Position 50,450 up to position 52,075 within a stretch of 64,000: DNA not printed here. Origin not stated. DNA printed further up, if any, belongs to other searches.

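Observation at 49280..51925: Single 881-aa polypeptide fusing a class-III aminotransferase to an acyl-ACP-reductase-like reductase domain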

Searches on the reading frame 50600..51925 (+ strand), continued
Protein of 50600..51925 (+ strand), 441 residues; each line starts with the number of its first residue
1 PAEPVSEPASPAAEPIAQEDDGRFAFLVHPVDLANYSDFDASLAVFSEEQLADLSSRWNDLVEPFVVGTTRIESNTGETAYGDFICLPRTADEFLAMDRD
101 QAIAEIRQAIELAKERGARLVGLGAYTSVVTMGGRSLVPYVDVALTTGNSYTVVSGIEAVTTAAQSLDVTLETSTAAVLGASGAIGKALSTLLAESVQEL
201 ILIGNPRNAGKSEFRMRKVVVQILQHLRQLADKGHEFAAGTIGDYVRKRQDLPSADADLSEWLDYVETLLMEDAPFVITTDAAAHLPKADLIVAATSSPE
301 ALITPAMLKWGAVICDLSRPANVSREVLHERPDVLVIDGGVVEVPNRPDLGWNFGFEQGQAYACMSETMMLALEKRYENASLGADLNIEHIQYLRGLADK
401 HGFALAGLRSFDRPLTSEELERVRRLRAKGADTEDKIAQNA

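Call 54: search_protein_families(library=ncbifam, proteins=[P0123, P0124, P0126, P0134], max_evalue=1e-20)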
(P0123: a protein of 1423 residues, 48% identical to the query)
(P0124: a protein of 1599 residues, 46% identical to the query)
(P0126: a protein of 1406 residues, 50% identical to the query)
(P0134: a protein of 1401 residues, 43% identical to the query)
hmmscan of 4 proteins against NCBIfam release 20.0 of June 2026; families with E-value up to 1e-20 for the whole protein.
P0123 (1423 aa): 148 families (the best 25 are shown)
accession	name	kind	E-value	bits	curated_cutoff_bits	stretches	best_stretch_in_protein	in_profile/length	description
NF053554.1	prodigi_MAP_PigE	equivalog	2.1e-161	539.1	850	3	5-358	375-729/837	prodigiosin MAP biosynthesis aminotransferase PigE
TIGR02262.1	benz_CoA_lig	subfamily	9.6e-115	384.2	375.25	1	916-1408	2-507/508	benzoate-CoA ligase family protein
NF008570.0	PRK11522.1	equivalog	9.3e-91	304.7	612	1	32-434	71-458/464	putrescine aminotransferase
TIGR00707.1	argD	subfamily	3.2e-90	302.7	410.05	1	30-382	9-349/381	acetylornithine/succinylornithine family transaminase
NF002325.0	PRK01278.1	subfamily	4.7e-90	302.1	372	1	29-433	12-389/395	acetylornithine transaminase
NF053567.1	HBDA_AROS1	equivalog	9e-89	298.2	1000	1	916-1412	11-521/523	3-hydroxybenzoate--CoA ligase HbdA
NF002874.0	PRK03244.1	equivalog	4.4e-87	292.5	457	1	32-361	27-346/399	acetylornithine transaminase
NF004837.0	PRK06187.1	subfamily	1.8e-84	283.9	476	1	919-1408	9-520/531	long-chain-fatty-acid--CoA ligase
TIGR03372.1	putres_am_tran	equivalog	1.8e-81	274.3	658.65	1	32-422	59-434/442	putrescine aminotransferase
NF002797.0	PRK02936.1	equivalog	1.1e-78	264.7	496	1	29-363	10-334/385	acetylornithine transaminase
NF005993.0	PRK08117.1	subfamily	1.7e-75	254.3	574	2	187-432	202-429/433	aspartate aminotransferase family protein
NF004426.0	PRK05769.1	equivalog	2.5e-75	253.9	552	1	36-429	42-436/441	acetyl ornithine aminotransferase family protein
TIGR00709.1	dat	subfamily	6e-69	232.7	401.6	2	193-430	207-433/442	diaminobutyrate--2-oxoglutarate transaminase family protein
NF003468.0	PRK05093.1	subfamily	2e-68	231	522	1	35-360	28-349/405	acetylornithine/succinyldiaminopimelate transaminase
NF042418.1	LysJ_Th_th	equivalog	5.2e-67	226.4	700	1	29-356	17-334/386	[LysW]-aminoadipate semialdehyde transaminase LysJ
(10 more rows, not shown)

P0124 (1599 aa): 77 families (the best 25 are shown)
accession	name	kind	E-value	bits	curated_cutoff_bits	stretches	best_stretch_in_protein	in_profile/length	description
NF053554.1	prodigi_MAP_PigE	equivalog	2.8e-160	535.4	850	2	697-1067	362-733/837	prodigiosin MAP biosynthesis aminotransferase PigE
NF008570.0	PRK11522.1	equivalog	5e-93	312.2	612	1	702-1137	31-459/464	putrescine aminotransferase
TIGR00707.1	argD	subfamily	8.2e-85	284.9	410.05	1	739-1065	13-333/381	acetylornithine/succinylornithine family transaminase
TIGR03372.1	putres_am_tran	equivalog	2.8e-82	277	658.65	1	745-1131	67-438/442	putrescine aminotransferase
NF002325.0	PRK01278.1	subfamily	1.1e-80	271.3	372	1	738-1138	16-392/395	acetylornithine transaminase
NF002874.0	PRK03244.1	equivalog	1.6e-80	270.8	457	1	740-1134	30-394/399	acetylornithine transaminase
NF004426.0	PRK05769.1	equivalog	2.5e-79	267.1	552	1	740-1133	41-438/441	acetyl ornithine aminotransferase family protein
NF002797.0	PRK02936.1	equivalog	7.9e-75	252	496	1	738-1133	14-378/385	acetylornithine transaminase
NF042418.1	LysJ_Th_th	equivalog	2e-70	237.7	700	1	740-1132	23-385/386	[LysW]-aminoadipate semialdehyde transaminase LysJ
TIGR00709.1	dat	subfamily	7.4e-70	235.7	401.6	1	734-1133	20-434/442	diaminobutyrate--2-oxoglutarate transaminase family protein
TIGR01885.1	Orn_aminotrans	equivalog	1.1e-69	235.1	378.4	1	739-1131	23-400/402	ornithine--oxo-acid transaminase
NF005993.0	PRK08117.1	subfamily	2.7e-69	233.9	574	1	713-1134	7-429/433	aspartate aminotransferase family protein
TIGR00508.1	bioA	equivalog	3e-67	227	405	1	740-1131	18-417/419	adenosylmethionine--8-amino-7-oxononanoate transaminase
NF003145.0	PRK04073.1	equivalog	1e-66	225.1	656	1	740-1071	27-355/396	ornithine--oxo-acid transaminase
NF003468.0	PRK05093.1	subfamily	4.5e-66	223.2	522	1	740-1083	28-367/405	acetylornithine/succinyldiaminopimelate transaminase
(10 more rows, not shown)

P0126 (1406 aa): 148 families (the best 25 are shown)
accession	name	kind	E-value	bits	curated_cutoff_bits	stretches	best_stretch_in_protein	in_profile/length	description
NF053554.1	prodigi_MAP_PigE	equivalog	5.7e-161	537.7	850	2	13-365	375-730/837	prodigiosin MAP biosynthesis aminotransferase PigE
TIGR02262.1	benz_CoA_lig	subfamily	1.9e-117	393.1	375.25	1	907-1399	3-506/508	benzoate-CoA ligase family protein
NF008570.0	PRK11522.1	equivalog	1e-92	311.2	612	1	48-436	79-455/464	putrescine aminotransferase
NF053567.1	HBDA_AROS1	equivalog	1.4e-92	310.8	1000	1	907-1404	12-521/523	3-hydroxybenzoate--CoA ligase HbdA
NF004837.0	PRK06187.1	subfamily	1.1e-90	304.4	476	1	904-1399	4-519/531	long-chain-fatty-acid--CoA ligase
NF002874.0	PRK03244.1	equivalog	2e-90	303.5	457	1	26-432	12-389/399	acetylornithine transaminase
NF002325.0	PRK01278.1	subfamily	4.2e-87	292.3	372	1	41-438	16-389/395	acetylornithine transaminase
TIGR00707.1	argD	subfamily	1.3e-86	290.8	410.05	1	43-367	14-336/381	acetylornithine/succinylornithine family transaminase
TIGR03372.1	putres_am_tran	equivalog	2.1e-82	277.4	658.65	1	49-432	68-439/442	putrescine aminotransferase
NF004426.0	PRK05769.1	equivalog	1.8e-77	261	552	2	197-429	220-431/441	acetyl ornithine aminotransferase family protein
NF005993.0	PRK08117.1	subfamily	1.4e-75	254.6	574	2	198-433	207-425/433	aspartate aminotransferase family protein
NF003468.0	PRK05093.1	subfamily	6.3e-71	239.2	522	1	43-405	28-381/405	acetylornithine/succinyldiaminopimelate transaminase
NF042418.1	LysJ_Th_th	equivalog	1.3e-70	238.3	700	1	43-364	23-336/386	[LysW]-aminoadipate semialdehyde transaminase LysJ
NF002797.0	PRK02936.1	equivalog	2.5e-69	233.9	496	1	43-364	16-329/385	acetylornithine transaminase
TIGR01885.1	Orn_aminotrans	equivalog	5.9e-69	232.7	378.4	1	42-430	23-396/402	ornithine--oxo-acid transaminase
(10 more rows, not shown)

P0134 (1401 aa): 142 families (the best 25 are shown)
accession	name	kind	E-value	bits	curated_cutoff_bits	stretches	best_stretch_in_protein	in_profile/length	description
NF053554.1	prodigi_MAP_PigE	equivalog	1e-155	520.3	850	2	2-354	380-732/837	prodigiosin MAP biosynthesis aminotransferase PigE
TIGR02262.1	benz_CoA_lig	subfamily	3.8e-118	395.4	375.25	1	898-1397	3-507/508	benzoate-CoA ligase family protein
NF008570.0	PRK11522.1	equivalog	5.5e-93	312.1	612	1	3-426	45-457/464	putrescine aminotransferase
TIGR00707.1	argD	subfamily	8.5e-86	288.1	410.05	1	26-423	13-380/381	acetylornithine/succinylornithine family transaminase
NF002874.0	PRK03244.1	equivalog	6e-84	282.1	457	1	25-424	28-393/399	acetylornithine transaminase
NF053567.1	HBDA_AROS1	equivalog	4.1e-83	279.5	1000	1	889-1398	3-518/523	3-hydroxybenzoate--CoA ligase HbdA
NF004837.0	PRK06187.1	subfamily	1.3e-80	271.2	476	1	895-1399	5-522/531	long-chain-fatty-acid--CoA ligase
TIGR03372.1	putres_am_tran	equivalog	2e-80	270.8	658.65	1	4-418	34-437/442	putrescine aminotransferase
NF002325.0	PRK01278.1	subfamily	1.5e-78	264.2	372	1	23-427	14-390/395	acetylornithine transaminase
NF004426.0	PRK05769.1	equivalog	7.4e-74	249.1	552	1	29-424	43-438/441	acetyl ornithine aminotransferase family protein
TIGR01885.1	Orn_aminotrans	equivalog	1.2e-72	244.9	378.4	1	25-423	22-401/402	ornithine--oxo-acid transaminase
NF002797.0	PRK02936.1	equivalog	5.5e-72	242.6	496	1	25-423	14-377/385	acetylornithine transaminase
NF005993.0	PRK08117.1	subfamily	2.2e-71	240.7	574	1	25-410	28-425/433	aspartate aminotransferase family protein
NF047394.1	AcylCoAsynMbcS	equivalog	8e-70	235.9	850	1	923-1398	39-519/525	acyl-CoA synthetase MbcS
NF003313.0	PRK04319.1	equivalog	1.9e-65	221.2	729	1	862-1393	7-555/574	acetate--CoA ligase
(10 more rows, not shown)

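Call 68: predict_structure(alignment_id=A2)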
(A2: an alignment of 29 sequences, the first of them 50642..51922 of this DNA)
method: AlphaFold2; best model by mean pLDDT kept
length: 427 residues; sequences in the alignment: 29
mean_pLDDT: 91.7   pTM: 0.90
mean pLDDT of the five models: 91.7, 91.2, 89.6, 89.2, 88.0
residues with pLDDT >= 90: 321; 70-90: 95; 50-70: 5; < 50: 6
segments of 3 or more residues with pLDDT < 50: 421-425
pLDDT, mean of each block of 10 residues (from residue 1): 92 90 79 84 80 95 97 90 92 97 96 89 94 94 96 95 95 96 98 92 97 96 97 95 96 94 97 98 88 96 92 92 94 88 90 98 90 90 98 89 91 74 49
secondary structure, 60 per line:
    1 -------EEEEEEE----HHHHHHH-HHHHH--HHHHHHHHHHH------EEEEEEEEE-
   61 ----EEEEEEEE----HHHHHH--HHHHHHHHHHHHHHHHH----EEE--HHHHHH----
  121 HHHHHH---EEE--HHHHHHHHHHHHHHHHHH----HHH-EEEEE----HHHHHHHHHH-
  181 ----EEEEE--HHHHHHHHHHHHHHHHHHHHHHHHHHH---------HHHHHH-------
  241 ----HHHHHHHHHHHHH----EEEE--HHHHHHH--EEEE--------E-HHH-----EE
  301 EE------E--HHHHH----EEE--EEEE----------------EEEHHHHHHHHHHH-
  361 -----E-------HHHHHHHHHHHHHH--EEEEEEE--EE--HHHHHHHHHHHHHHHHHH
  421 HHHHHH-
elements in order: E8-14 H19-25 H27-31 H34-44 E51-59 E65-72 H77-82 H85-101 E106-108 H111-116 H121-126 E130-132 H135-152 E161-165 H170-179 E185-189 H192-218 H228-233 H245-257 E262-265 H268-274 E277-280 E299-302 H312-316 E321-323 E326-329 E346-348 H349-359 H374-387 E390-396 H403-426

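Call 72: fold_search(model_id=the predicted structure, library=pdb)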
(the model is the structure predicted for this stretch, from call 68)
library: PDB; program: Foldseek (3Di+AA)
matches with E <= 10: 1630; with E <= 0.001: 42
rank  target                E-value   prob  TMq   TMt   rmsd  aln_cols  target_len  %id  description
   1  6jzy_A                3.7e-22  1.00  0.62  0.75   5.6       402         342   24  Crystal structure of AAR with NADPH and stearyl in complex with ADO binding a long chain carbohydrate (released 2020-04-01)
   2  6jzu_A                1.9e-21  1.00  0.62  0.76   5.7       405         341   23  The crystal structure of acyl-acyl carrier protein (acyl-ACP) reductase (AAR) in complex with aldehyde deformylating o (released 2020-04-01)
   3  6jzz_A                4.6e-21  1.00  0.62  0.76   5.3       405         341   23  The crystal structure of AAR-C294S in complex with ADO. (released 2020-04-01)
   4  6jzq_A                6.5e-20  1.00  0.60  0.74   5.8       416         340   22  The crystal structure of acyl-acyl carrier protein (acyl-ACP) reductase (AAR) (released 2020-04-01)
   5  6jzq_B                1.3e-19  1.00  0.61  0.74   5.6       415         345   23  The crystal structure of acyl-acyl carrier protein (acyl-ACP) reductase (AAR) (released 2020-04-01)
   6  6jzq_D                2.0e-19  1.00  0.61  0.75   5.7       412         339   22  The crystal structure of acyl-acyl carrier protein (acyl-ACP) reductase (AAR) (released 2020-04-01)
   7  9e4s_B                7.7e-19  1.00  0.61  0.64   5.9       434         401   16  TAD from Carmabin Biosynthetic Pathway - Crystal Form 1 (released 2025-02-26)
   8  6jzq_C                1.0e-18  1.00  0.59  0.72   5.9       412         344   23  The crystal structure of acyl-acyl carrier protein (acyl-ACP) reductase (AAR) (released 2020-04-01)
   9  9e4s_A                1.9e-18  1.00  0.61  0.62   5.8       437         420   16  TAD from Carmabin Biosynthetic Pathway - Crystal Form 1 (released 2025-02-26)
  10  9e56_B                2.1e-18  1.00  0.61  0.67   6.1       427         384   17  TAD from Carmabin Biosynthetic Pathway with Disulfide between Cys2238 and Dephosphocoenzyme A - Crystal Form 2 (released 2025-02-26)
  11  9e4u_B                2.4e-18  1.00  0.61  0.65   5.8       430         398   16  TAD from Carmabin Biosynthetic Pathway in complex with NADH - Crystal Form 1 (released 2025-02-26)
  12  9e50_B                4.4e-18  1.00  0.59  0.65   6.1       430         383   17  TAD from Carmabin Biosynthetic Pathway in complex with NAD - Crystal Form 2 (released 2025-02-26)
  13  9e4x_A                4.7e-18  1.00  0.57  0.62   5.7       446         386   15  TAD from Carmabin Biosynthetic Pathway - Crystal Form 2 (released 2025-02-26)
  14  9e4u_A                4.9e-18  1.00  0.62  0.63   5.7       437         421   16  TAD from Carmabin Biosynthetic Pathway in complex with NADH - Crystal Form 1 (released 2025-02-26)
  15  9e4x_B                6.3e-18  1.00  0.58  0.65   6.2       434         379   17  TAD from Carmabin Biosynthetic Pathway - Crystal Form 2 (released 2025-02-26)
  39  1gpj                  8.8e-04  0.99  0.27  0.29  16.8       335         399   15  Glutamyl-tRNA Reductase from Methanopyrus kandleri (released 2002-01-04)
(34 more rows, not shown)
